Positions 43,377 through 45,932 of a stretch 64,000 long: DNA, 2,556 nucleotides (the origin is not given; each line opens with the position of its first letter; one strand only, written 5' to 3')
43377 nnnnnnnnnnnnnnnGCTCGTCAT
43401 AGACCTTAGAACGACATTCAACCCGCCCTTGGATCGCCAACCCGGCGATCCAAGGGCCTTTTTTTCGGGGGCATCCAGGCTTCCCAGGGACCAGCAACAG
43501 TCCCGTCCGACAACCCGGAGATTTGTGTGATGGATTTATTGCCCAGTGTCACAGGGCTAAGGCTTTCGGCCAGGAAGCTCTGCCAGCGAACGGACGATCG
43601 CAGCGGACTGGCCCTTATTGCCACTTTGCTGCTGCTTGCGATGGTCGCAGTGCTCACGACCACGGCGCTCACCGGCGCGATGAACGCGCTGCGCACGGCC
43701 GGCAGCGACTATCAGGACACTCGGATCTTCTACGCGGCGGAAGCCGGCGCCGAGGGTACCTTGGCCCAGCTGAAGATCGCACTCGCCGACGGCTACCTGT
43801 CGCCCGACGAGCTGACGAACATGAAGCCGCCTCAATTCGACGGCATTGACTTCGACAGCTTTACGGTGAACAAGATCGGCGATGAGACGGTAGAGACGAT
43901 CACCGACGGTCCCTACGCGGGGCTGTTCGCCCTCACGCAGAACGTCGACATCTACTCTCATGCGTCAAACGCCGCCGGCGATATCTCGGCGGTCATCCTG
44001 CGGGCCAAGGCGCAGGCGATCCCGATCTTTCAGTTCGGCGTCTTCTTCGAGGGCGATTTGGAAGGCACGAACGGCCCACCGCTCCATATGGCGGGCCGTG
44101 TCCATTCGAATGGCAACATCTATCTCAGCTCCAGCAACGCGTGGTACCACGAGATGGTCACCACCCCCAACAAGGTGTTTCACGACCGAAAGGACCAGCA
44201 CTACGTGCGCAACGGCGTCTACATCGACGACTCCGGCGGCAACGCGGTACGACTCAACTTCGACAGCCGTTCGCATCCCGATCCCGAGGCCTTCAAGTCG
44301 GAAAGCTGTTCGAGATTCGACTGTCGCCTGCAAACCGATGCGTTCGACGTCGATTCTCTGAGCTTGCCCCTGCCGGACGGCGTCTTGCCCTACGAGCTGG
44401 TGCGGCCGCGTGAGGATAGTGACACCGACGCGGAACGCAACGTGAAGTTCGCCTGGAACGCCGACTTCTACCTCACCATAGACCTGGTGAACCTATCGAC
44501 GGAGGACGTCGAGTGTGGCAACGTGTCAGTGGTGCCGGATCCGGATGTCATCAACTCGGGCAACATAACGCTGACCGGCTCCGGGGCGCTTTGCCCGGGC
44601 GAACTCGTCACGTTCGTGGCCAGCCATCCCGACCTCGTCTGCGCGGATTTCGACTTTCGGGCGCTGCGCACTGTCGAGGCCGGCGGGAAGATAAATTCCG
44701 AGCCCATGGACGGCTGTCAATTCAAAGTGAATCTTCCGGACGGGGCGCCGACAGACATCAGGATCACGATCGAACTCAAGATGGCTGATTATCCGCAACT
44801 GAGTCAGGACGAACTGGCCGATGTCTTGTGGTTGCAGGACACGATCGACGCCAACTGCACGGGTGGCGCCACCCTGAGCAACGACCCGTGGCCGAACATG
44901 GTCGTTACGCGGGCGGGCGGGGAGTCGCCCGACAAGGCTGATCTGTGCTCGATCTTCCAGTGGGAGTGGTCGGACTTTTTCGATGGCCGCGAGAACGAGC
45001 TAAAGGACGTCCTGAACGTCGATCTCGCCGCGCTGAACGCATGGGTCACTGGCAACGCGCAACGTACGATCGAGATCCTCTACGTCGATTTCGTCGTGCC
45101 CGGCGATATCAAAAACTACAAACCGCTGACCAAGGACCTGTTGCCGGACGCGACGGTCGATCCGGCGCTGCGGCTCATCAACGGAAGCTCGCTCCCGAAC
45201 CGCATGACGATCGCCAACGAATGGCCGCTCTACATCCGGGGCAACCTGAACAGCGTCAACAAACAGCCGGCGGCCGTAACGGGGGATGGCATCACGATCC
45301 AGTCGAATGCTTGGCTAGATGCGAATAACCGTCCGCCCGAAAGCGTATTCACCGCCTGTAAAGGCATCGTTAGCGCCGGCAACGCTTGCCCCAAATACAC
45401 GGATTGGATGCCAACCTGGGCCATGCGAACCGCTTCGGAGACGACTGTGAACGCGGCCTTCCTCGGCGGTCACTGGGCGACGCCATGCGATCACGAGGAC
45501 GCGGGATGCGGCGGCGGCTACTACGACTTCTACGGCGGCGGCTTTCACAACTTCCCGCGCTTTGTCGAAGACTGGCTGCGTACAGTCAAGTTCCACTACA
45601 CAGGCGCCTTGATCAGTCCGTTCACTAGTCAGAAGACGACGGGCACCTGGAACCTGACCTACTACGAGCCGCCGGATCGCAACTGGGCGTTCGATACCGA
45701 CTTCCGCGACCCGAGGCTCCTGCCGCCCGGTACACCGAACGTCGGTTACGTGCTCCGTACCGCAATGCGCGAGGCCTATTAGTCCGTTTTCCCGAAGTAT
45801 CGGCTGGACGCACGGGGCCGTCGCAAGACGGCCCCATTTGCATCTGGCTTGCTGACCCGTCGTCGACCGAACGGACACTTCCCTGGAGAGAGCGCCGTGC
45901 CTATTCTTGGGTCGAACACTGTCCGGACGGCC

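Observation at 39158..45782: Type IV pilus minor-pilin operon ending in two tandem large PilX-N-domain paralogs with a conserved frame and variable core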

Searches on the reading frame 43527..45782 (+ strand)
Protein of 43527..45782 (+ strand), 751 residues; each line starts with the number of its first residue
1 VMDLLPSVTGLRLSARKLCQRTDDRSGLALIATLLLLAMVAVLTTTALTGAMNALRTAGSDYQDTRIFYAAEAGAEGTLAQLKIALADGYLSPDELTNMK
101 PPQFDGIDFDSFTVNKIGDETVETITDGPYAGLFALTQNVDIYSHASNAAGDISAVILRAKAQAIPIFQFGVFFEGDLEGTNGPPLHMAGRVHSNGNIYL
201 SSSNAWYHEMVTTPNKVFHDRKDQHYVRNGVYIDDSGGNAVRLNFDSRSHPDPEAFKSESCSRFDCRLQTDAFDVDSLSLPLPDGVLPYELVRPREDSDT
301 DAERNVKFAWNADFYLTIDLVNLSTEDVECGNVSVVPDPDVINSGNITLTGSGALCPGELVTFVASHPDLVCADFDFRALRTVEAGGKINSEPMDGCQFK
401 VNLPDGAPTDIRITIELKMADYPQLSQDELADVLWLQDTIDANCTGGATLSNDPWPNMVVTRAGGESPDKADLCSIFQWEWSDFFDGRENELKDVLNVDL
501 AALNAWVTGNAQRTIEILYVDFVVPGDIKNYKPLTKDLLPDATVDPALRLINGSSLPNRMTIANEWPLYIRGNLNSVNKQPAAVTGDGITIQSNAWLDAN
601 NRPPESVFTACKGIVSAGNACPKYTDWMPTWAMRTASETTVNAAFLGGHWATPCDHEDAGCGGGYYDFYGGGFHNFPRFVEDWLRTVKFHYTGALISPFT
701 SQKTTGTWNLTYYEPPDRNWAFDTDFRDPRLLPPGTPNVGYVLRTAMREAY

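Call 4: search_protein_families(library=pfam, proteins=[window:43527-45782:+], max_evalue=1)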
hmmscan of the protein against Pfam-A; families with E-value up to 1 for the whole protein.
window:43527-45782:+ (751 aa): 2 families
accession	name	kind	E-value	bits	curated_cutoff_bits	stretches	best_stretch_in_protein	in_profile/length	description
PF14341.11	PilX_N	-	2e-06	28.1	25.5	1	26-75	1-50/51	PilX N-terminal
PF13179.11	DUF4006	-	0.38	11.1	22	1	30-48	17-35/64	Family of unknown function (DUF4006)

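Call 5: search_protein_families(library=ncbifam, proteins=[window:43527-45782:+], max_evalue=1)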
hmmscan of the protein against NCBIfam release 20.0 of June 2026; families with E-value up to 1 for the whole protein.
window:43527-45782:+ (751 aa): 2 families
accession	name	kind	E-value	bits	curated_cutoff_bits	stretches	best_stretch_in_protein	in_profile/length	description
NF038301.1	EPS_HpsA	equivalog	2e-08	32.4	400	2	153-204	275-326/1503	hormogonium polysaccharide biosynthesis protein HpsA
NF037980.1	T2SS_GspK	equivalog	0.0011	18.6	130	1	26-83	2-59/307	type II secretion system minor pseudopilin GspK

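Call 52: predict_structure(alignment_id=A2)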
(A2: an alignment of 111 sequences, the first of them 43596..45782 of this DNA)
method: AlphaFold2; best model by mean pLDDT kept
length: 728 residues; sequences in the alignment: 111
mean_pLDDT: 91.2   pTM: 0.86
mean pLDDT of the five models: 91.2, 91.1, 90.1, 88.8, 88.4
residues with pLDDT >= 90: 501; 70-90: 202; 50-70: 25; < 50: 0
segments of 3 or more residues with pLDDT < 50: none
pLDDT, mean of each block of 10 residues (from residue 1): 70 85 84 86 93 90 78 92 94 92 87 93 94 93 93 85 88 94 94 95 93 97 98 98 97 78 91 93 94 98 86 79 82 88 88 96 94 95 87 96 93 82 64 96 95 96 96 97 94 98 96 96 97 97 98 96 97 94 96 98 97 96 93 89 81 90 92 95 88 90 92 85 85
secondary structure, 60 per line:
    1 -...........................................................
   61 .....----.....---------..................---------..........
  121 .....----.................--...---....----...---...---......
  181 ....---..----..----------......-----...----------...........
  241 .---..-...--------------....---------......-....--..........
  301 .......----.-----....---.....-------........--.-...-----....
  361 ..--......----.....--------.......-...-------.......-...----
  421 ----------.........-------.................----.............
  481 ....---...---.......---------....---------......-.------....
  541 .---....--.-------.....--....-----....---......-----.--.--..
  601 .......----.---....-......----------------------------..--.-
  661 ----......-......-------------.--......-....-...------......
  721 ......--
elements in order (helices of 4 or more, strands of 3 or more residues): H2-65 H70-74 E84-101 E111-125 E130-143 E149-151 E155-158 E163-165 E169-171 E175-184 E206-211 E217-219 H230-241 H265-268 H278-283 H285-288 E291-302 H303-307 E318-321 E325-329 E337-344 E357-362 E365-370 E375-379 E388-394 E406-412 E431-439 H447-453 E454-463 E468-476 H477-484 E494-500 H510-513 E523-528 E537-541 E545-548 E559-563 E566-569 H575-578 H582-587 H599-607 E616-619 E621-626 E665-670 E672-677 E694-699 H701-704 E715-726

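Call 56: fold_search(model_id=the predicted structure, library=pdb)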
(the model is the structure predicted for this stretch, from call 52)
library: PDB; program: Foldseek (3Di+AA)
matches with E <= 10: 588; with E <= 0.001: 0
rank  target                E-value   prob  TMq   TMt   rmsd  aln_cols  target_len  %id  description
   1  8iu9                  2.1e-03  0.72  0.11  0.14  17.8       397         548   12  Crystal structure of GH66 endodextranase from Flavobacterium johnsoniae in complex with glucose (released 2023-06-14)
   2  8ovb_A                2.8e-03  0.41  0.10  0.11  26.9       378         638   10  Human Complement C3b in complex with Trypanosoma brucei ISG65. (released 2024-02-14)
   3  8iua_A                4.9e-03  0.72  0.10  0.12  16.4       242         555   12  Crystal structure of GH66 endodextranase from Flavobacterium johnsoniae in complex with isomaltose (released 2023-06-14)
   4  3t4a_A                4.9e-03  0.33  0.10  0.11  26.6       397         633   10  Structure of a truncated form of Staphylococcal Complement Inhibitor B bound to human C3c at 3.4 Angstrom resolution (released 2011-11-23)
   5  8iub_A                6.2e-03  0.72  0.10  0.13  17.3       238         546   12  Crystal structure of GH66 endodextranase from Flavobacterium johnsoniae in complex with isomaltotriose (released 2023-06-14)
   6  8dhe_A                6.2e-03  0.05  0.06  0.07  21.9       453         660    8  Tannerella forsythia beta-glucuronidase (mL1) (released 2023-05-17)
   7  8cem_F                7.3e-03  0.20  0.09  0.10  25.9       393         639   10  Structure of bovine native C3, re-refinement (released 2023-04-05)
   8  8iu8                  7.7e-03  0.63  0.12  0.15  17.6       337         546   13  Crystal structure of GH66 endodextranase from Flavobacterium johnsoniae (released 2023-06-14)
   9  5fo7_A                8.7e-03  0.90  0.10  0.12  17.6       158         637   15  Crystal Structure of Human Complement C3b at 2.8 Angstrom resolution (released 2016-04-06)
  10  8dhe_C                1.3e-02  0.04  0.06  0.07  21.8       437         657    9  Tannerella forsythia beta-glucuronidase (mL1) (released 2023-05-17)
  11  7qiv_A                1.5e-02  0.21  0.10  0.11  27.2       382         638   10  Structure of human C3b in complex with the EWE nanobody (released 2022-02-16)
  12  8cem_E                1.5e-02  0.15  0.09  0.10  26.8       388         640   11  Structure of bovine native C3, re-refinement (released 2023-04-05)
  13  7y8i_D                1.9e-02  0.98  0.09  0.54   4.1        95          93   13  Crystal structure of sDscam FNIII3 domain, isoform alpha7 (released 2023-05-24)
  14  1x5g_MODEL_1_A        2.1e-02  0.96  0.10  0.46   8.1       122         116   11  The solution structure of the second fibronectin type III domain of human Neogenin (released 2005-11-15)
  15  6ehg_A                2.7e-02  0.15  0.09  0.11  26.7       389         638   10  complement component C3b in complex with a nanobody (released 2018-02-14)
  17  7y8i_E                3.2e-02  0.84  0.09  0.46   9.1       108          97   12  Crystal structure of sDscam FNIII3 domain, isoform alpha7 (released 2023-05-24)
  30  1b4r_MODEL_1_A        8.7e-02  0.98  0.09  0.66   3.3        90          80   17  PKD DOMAIN 1 FROM HUMAN POLYCYSTEIN-1 (released 1999-01-06)
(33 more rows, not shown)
